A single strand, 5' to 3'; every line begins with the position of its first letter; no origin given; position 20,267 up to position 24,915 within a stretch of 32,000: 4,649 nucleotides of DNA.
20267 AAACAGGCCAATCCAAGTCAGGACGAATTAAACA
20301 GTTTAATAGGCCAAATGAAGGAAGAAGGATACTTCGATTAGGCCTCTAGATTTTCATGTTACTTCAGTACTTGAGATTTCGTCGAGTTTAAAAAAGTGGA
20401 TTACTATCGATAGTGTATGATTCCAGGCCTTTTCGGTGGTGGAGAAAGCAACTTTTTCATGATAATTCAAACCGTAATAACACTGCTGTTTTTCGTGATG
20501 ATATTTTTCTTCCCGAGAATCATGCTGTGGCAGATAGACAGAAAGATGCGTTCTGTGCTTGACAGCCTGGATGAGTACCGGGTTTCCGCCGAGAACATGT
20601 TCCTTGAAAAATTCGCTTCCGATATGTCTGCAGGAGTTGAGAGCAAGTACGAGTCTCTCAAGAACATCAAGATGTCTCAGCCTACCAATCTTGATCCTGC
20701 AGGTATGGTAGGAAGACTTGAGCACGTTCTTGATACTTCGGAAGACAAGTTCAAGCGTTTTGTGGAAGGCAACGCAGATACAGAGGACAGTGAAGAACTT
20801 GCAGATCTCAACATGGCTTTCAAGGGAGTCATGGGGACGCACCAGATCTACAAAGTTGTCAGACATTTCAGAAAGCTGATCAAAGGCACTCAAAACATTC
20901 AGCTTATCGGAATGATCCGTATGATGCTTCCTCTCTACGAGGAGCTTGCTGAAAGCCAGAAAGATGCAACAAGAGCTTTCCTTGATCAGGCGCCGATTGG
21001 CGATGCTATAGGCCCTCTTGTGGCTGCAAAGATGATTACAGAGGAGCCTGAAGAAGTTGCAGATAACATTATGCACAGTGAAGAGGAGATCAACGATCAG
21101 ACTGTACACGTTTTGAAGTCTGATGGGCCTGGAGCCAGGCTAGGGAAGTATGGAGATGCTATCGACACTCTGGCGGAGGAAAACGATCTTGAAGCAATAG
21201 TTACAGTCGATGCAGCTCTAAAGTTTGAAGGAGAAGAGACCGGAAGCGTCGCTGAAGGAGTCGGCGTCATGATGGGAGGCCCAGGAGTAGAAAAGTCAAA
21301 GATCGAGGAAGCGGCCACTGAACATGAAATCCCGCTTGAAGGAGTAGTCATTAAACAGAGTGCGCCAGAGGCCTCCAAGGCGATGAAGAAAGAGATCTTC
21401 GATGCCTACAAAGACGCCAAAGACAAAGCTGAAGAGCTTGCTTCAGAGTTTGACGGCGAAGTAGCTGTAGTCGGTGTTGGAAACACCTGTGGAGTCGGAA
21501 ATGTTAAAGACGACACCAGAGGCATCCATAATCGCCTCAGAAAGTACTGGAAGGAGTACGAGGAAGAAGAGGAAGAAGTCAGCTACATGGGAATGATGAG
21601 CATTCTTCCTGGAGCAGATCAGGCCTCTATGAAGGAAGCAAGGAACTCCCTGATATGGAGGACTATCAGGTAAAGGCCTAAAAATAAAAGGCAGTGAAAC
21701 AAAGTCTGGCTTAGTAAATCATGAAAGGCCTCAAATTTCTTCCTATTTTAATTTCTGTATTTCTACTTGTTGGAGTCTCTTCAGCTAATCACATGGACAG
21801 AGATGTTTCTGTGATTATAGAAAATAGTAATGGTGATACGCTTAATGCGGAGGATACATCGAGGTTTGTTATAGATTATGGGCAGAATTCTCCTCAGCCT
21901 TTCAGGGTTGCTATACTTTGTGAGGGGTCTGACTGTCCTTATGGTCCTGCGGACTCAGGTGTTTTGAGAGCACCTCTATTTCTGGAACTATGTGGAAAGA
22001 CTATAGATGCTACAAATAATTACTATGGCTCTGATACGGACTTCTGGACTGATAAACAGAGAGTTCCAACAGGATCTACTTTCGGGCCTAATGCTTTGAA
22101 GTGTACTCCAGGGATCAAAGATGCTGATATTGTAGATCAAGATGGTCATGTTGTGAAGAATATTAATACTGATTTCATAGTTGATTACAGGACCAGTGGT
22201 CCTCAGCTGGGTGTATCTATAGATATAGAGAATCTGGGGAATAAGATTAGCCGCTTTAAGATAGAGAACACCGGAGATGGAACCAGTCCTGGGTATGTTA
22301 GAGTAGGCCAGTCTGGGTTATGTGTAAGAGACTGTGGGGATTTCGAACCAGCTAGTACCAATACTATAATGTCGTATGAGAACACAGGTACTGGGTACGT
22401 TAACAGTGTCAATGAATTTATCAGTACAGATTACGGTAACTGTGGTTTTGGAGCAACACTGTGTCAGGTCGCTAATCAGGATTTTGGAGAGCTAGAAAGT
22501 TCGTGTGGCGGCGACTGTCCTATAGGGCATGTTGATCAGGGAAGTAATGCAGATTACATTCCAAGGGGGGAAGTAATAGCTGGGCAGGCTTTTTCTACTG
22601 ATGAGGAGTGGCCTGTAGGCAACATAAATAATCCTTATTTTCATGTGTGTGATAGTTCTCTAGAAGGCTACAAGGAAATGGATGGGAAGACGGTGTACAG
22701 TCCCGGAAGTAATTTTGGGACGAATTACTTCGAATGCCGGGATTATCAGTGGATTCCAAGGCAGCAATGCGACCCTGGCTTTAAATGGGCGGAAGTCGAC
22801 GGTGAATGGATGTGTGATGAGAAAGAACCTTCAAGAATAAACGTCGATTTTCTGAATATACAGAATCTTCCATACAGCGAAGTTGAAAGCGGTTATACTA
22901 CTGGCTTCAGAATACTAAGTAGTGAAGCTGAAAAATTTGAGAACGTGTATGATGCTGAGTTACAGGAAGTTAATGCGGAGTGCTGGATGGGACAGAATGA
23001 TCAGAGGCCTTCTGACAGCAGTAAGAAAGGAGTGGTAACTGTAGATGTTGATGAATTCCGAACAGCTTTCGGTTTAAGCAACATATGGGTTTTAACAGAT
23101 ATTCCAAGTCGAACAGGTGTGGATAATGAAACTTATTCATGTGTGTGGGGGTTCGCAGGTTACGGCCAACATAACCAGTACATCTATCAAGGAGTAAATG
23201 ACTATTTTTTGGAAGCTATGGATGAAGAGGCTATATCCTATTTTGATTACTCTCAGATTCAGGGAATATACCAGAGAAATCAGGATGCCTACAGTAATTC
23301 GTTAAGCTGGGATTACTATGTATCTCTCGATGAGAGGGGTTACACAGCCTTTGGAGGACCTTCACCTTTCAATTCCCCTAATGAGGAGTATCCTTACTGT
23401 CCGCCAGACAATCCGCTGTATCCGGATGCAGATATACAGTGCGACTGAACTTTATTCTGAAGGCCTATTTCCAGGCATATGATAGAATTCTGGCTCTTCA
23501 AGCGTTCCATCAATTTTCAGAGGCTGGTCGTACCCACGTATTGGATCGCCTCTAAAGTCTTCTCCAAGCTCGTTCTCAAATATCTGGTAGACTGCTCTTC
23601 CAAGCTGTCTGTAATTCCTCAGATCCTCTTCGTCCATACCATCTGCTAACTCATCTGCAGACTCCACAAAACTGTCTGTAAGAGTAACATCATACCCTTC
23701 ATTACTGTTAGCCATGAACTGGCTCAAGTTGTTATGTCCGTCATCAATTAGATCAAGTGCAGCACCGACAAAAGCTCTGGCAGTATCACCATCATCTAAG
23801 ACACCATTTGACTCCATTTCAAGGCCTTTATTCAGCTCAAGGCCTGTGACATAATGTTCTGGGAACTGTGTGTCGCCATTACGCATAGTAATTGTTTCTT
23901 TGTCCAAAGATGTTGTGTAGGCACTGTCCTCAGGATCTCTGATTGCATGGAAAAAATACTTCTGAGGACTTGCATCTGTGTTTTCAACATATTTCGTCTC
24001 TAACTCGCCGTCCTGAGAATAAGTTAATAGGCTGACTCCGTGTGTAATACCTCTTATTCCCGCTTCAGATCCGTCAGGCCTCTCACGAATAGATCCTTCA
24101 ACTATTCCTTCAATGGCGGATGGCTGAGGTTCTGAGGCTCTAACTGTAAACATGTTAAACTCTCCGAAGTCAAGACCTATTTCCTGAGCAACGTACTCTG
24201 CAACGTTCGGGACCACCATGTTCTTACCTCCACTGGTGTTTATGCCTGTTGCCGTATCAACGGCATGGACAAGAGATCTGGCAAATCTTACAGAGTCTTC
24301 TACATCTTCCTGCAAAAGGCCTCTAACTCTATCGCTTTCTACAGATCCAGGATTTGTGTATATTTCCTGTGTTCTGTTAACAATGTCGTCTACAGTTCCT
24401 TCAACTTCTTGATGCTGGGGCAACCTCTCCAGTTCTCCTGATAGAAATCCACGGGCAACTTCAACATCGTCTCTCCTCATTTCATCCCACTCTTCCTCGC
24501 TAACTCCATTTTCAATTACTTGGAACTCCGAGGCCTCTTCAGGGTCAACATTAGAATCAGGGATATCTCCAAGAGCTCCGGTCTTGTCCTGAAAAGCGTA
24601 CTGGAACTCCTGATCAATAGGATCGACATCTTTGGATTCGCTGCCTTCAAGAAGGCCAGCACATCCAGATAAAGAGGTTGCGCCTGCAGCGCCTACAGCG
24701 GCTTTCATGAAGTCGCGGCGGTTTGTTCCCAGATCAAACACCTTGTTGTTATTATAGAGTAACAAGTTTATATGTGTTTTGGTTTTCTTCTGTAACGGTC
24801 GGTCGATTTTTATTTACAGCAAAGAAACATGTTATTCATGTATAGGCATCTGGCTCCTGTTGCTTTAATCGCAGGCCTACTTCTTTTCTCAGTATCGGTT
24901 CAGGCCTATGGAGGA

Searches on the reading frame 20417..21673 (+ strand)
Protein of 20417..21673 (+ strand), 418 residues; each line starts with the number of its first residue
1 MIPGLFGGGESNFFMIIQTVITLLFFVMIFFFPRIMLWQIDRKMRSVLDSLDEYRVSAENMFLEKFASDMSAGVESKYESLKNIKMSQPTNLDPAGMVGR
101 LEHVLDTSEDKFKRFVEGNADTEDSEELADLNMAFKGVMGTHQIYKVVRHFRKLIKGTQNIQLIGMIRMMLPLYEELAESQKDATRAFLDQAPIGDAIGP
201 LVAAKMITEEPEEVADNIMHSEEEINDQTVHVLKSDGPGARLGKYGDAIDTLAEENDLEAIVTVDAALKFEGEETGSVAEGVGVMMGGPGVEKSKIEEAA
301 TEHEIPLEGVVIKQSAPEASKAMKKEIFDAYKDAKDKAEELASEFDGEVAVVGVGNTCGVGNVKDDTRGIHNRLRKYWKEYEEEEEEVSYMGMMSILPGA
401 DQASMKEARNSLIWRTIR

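Call 19: search_protein_families(library=pfam, proteins=[window:20417-21673:+], max_evalue=0.001)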
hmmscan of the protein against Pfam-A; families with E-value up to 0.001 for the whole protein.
window:20417-21673:+ (418 aa): 2 families
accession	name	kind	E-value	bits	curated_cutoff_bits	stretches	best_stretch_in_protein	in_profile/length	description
PF23542.1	DUF1512_C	-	2.2e-51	174.7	25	1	194-360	1-174/175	Domain of unknown function (DUF1512) C-terminal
PF07431.17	DUF1512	-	5.4e-30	104.8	25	1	17-189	2-176/177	Protein of unknown function (DUF1512) N-terminal domain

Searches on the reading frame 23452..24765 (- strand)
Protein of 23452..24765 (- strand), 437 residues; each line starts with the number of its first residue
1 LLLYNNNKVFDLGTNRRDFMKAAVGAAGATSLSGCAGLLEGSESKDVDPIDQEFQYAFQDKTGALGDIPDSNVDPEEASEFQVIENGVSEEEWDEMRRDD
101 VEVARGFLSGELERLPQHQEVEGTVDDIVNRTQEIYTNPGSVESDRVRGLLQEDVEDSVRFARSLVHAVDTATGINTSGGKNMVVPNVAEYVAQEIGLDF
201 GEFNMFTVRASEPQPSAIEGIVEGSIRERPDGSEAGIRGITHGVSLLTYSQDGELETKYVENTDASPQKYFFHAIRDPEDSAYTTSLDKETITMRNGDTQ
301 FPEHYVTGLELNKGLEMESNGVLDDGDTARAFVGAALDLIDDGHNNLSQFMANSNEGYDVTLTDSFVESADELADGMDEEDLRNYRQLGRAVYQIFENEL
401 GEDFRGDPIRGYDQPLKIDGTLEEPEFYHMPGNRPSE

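Call 19: search_protein_families(library=pfam, proteins=[window:23452-24765:-], max_evalue=0.001)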
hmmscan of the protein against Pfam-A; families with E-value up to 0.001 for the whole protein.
window:23452-24765:- (437 aa): 1 family
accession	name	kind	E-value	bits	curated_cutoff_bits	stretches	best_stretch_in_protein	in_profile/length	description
PF10518.14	TAT_signal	-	0.00045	20.5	22.7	1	15-31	3-19/21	TAT (twin-arginine translocation) pathway signal sequence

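Call 55: search_protein_families(library=ncbifam, proteins=[window:23452-24765:-], max_evalue=1)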
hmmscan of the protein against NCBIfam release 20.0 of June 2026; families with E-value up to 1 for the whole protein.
window:23452-24765:- (437 aa): 1 family
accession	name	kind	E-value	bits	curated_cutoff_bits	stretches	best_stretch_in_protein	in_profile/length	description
TIGR01409.1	TAT_signal_seq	domain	0.0044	17.3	16.7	1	14-31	1-17/29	twin-arginine translocation signal domain-containing protein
